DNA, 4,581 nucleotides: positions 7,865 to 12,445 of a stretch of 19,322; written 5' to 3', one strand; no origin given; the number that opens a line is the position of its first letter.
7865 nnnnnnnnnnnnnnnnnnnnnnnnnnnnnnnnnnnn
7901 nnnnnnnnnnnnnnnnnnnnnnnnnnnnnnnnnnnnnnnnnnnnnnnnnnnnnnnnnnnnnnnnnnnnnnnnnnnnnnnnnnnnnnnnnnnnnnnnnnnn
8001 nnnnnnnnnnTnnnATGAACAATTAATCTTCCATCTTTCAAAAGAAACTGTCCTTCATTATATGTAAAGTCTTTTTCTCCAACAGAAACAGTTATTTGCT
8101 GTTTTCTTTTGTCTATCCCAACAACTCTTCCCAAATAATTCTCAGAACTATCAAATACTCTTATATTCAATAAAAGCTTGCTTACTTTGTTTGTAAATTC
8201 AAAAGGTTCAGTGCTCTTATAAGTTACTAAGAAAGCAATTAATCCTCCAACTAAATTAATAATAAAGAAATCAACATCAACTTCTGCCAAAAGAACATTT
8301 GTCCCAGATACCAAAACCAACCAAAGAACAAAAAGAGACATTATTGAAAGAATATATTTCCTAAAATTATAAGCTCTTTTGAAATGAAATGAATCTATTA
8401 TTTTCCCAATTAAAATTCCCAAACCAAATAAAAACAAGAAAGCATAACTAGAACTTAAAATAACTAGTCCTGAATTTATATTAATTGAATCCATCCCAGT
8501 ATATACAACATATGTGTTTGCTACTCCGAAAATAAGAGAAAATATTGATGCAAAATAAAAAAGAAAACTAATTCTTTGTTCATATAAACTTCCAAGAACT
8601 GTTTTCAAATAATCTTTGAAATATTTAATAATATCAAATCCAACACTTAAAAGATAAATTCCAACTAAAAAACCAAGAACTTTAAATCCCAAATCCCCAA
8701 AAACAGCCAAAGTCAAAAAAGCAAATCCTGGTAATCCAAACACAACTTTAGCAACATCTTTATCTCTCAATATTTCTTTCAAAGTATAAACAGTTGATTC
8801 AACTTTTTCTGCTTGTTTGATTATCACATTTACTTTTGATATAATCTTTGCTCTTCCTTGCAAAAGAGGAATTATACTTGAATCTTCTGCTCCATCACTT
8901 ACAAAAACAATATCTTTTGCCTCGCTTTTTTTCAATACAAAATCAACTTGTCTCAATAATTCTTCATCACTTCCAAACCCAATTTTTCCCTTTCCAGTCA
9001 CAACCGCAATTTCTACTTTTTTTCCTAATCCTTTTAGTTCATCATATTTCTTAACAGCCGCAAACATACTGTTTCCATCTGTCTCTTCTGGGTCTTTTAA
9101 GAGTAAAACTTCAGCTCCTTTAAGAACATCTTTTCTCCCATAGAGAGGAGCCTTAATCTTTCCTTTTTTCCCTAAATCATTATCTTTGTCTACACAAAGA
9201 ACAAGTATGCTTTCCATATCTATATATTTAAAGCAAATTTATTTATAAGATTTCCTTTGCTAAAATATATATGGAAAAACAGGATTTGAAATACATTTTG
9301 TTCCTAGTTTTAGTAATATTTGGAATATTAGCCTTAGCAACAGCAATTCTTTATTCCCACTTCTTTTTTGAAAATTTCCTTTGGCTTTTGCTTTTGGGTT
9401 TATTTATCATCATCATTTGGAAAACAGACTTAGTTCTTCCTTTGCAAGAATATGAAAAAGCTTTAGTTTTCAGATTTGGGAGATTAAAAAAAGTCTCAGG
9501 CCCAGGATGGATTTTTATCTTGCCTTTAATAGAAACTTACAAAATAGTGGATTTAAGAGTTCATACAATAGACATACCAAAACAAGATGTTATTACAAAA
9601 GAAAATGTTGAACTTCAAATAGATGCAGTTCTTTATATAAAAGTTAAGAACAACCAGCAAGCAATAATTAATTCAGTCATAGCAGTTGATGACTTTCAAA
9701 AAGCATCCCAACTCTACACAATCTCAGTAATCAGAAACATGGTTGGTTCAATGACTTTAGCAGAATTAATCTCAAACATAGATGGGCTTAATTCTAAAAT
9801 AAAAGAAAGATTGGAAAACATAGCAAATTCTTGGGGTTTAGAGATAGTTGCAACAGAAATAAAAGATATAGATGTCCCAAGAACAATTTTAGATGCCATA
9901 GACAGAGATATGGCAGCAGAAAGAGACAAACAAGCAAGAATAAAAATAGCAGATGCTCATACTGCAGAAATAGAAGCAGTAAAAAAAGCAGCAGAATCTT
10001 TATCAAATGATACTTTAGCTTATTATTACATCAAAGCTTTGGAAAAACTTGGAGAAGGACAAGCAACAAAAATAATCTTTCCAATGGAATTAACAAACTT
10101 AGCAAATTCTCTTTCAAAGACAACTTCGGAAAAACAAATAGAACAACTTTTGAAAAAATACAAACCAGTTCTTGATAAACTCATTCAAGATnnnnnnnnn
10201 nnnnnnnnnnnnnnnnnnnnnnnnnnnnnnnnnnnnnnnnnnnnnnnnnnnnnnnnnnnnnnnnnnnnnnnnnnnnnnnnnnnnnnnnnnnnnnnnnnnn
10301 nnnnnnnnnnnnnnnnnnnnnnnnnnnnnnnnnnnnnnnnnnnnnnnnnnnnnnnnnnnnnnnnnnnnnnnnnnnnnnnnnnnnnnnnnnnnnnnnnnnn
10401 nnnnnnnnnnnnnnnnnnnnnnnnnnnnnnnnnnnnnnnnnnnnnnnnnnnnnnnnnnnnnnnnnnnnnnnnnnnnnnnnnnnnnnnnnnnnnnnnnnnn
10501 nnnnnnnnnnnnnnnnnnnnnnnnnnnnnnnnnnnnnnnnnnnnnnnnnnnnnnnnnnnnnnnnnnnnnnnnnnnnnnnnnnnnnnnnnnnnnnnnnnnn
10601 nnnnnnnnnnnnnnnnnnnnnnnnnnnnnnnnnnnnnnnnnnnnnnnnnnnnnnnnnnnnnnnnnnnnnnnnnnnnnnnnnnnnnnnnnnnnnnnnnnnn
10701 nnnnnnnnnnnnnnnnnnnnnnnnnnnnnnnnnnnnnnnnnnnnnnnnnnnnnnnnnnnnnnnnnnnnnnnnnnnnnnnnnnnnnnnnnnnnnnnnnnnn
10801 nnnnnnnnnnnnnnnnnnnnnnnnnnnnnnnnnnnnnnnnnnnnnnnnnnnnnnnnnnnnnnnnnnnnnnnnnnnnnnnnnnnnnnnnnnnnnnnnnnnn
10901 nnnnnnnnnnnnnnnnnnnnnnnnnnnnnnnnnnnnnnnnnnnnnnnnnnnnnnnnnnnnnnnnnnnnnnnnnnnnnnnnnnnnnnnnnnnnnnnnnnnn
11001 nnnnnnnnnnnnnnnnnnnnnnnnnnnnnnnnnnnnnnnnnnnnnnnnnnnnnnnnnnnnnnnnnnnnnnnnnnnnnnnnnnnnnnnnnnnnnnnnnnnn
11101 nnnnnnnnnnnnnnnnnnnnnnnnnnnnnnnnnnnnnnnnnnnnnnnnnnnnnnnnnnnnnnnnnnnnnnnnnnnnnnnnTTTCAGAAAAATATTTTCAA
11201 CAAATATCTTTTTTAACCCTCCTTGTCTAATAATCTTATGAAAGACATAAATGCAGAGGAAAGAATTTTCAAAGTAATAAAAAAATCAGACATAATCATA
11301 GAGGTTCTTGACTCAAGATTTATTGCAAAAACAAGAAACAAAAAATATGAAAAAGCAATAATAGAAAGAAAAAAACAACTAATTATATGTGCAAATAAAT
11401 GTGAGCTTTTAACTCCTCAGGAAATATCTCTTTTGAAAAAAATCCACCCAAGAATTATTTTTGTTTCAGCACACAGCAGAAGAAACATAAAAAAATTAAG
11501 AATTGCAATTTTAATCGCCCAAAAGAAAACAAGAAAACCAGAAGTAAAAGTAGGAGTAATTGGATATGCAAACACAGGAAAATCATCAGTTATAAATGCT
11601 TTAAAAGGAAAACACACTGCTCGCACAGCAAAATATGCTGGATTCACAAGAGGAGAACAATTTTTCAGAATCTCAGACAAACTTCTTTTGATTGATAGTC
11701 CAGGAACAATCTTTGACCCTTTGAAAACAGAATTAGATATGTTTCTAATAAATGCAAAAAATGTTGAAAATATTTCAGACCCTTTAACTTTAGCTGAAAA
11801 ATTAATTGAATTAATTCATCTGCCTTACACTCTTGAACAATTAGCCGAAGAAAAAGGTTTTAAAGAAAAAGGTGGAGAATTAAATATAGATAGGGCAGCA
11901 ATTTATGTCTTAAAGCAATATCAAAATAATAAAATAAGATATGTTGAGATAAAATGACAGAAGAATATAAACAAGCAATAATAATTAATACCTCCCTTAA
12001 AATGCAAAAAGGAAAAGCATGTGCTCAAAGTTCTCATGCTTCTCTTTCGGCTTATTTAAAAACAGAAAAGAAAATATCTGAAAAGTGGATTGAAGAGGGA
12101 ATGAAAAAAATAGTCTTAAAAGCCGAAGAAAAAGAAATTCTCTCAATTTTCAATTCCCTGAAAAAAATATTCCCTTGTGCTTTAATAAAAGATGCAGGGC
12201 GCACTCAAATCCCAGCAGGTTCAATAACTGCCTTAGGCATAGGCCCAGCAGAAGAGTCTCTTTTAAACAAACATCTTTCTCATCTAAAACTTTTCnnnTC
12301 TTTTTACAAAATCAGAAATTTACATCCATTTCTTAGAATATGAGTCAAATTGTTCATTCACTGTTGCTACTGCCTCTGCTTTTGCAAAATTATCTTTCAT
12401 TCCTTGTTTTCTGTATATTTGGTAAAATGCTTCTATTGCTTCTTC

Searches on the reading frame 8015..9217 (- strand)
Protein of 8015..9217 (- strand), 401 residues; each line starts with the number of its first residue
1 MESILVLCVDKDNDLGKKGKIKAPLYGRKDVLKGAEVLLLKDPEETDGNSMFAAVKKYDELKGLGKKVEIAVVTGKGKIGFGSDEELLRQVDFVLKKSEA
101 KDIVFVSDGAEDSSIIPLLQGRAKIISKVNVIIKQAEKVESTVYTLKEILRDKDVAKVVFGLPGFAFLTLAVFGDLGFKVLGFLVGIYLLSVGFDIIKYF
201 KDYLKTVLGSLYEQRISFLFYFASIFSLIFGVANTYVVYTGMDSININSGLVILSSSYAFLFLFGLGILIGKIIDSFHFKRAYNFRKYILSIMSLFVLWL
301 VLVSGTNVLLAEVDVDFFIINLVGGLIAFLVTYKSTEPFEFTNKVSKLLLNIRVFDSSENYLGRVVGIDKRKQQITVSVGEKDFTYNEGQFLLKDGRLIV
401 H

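Call 77: search_protein_families(library=pfam, proteins=[window:8015-9217:-], max_evalue=0.0001)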
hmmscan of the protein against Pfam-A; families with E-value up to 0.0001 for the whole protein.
window:8015-9217:- (401 aa): 1 family
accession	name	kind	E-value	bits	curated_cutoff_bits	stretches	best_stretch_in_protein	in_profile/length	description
PF04123.18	DUF373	-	8.9e-79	265.8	28.3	1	4-327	2-332/335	Domain of unknown function (DUF373)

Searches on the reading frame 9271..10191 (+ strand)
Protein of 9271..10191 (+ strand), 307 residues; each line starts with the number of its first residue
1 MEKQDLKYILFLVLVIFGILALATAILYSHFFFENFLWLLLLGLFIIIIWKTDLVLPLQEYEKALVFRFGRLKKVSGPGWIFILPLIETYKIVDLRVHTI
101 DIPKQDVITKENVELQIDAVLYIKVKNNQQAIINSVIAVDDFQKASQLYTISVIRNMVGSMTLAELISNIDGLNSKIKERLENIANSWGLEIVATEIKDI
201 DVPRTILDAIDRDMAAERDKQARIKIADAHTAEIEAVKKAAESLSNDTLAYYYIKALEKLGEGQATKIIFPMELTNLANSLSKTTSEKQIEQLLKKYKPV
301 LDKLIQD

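Call 37: search_protein_families(library=pfam, proteins=[window:9271-10191:+], max_evalue=0.001)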
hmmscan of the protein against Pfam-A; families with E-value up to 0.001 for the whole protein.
window:9271-10191:+ (307 aa): 1 family
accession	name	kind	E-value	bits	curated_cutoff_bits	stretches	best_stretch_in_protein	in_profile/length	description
PF01145.31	Band_7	-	4.2e-39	134.8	23.6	1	59-229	4-174/176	SPFH domain / Band 7 family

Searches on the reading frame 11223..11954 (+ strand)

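Call 37: search_protein_families(library=pfam, proteins=[window:11223-11954:+], max_evalue=0.001)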
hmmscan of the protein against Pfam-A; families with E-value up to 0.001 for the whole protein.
window:11223-11954:+ (244 aa): 5 families
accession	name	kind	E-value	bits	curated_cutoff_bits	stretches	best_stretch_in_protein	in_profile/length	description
PF01926.29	MMR_HSR1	-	1.5e-16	60.9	21.9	1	109-165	1-58/113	50S ribosome-binding GTPase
PF02421.24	FeoB_N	-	1.3e-08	35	27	1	109-162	2-57/156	Ferrous iron transport protein B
PF03193.22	RsgA_GTPase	-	3.3e-07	30.7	30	1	35-161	38-167/174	RsgA GTPase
PF00350.29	Dynamin_N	-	5.7e-05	23.6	27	0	110-131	1-22/168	Dynamin family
PF16897.10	MMR_HSR1_Xtn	-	0.00076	19.9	35.2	0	52-95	57-99/106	C-terminal region of MMR_HSR1 domain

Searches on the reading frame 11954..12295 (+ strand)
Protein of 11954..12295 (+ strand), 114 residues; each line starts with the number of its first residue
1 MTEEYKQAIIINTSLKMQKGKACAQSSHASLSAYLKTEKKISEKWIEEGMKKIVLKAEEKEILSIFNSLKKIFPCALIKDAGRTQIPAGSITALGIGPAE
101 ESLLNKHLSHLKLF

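Call 37: search_protein_families(library=pfam, proteins=[window:11954-12295:+], max_evalue=0.001)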
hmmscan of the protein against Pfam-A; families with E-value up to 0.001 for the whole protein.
window:11954-12295:+ (114 aa): 2 families
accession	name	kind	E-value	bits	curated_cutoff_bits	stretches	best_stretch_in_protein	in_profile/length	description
PF01981.21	PTH2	-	1.4e-32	112.8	23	1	5-114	1-115/115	Peptidyl-tRNA hydrolase PTH2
PF11701.14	UNC45-central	-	0.00072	19.9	25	1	10-76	5-71/154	Myosin-binding striated muscle assembly central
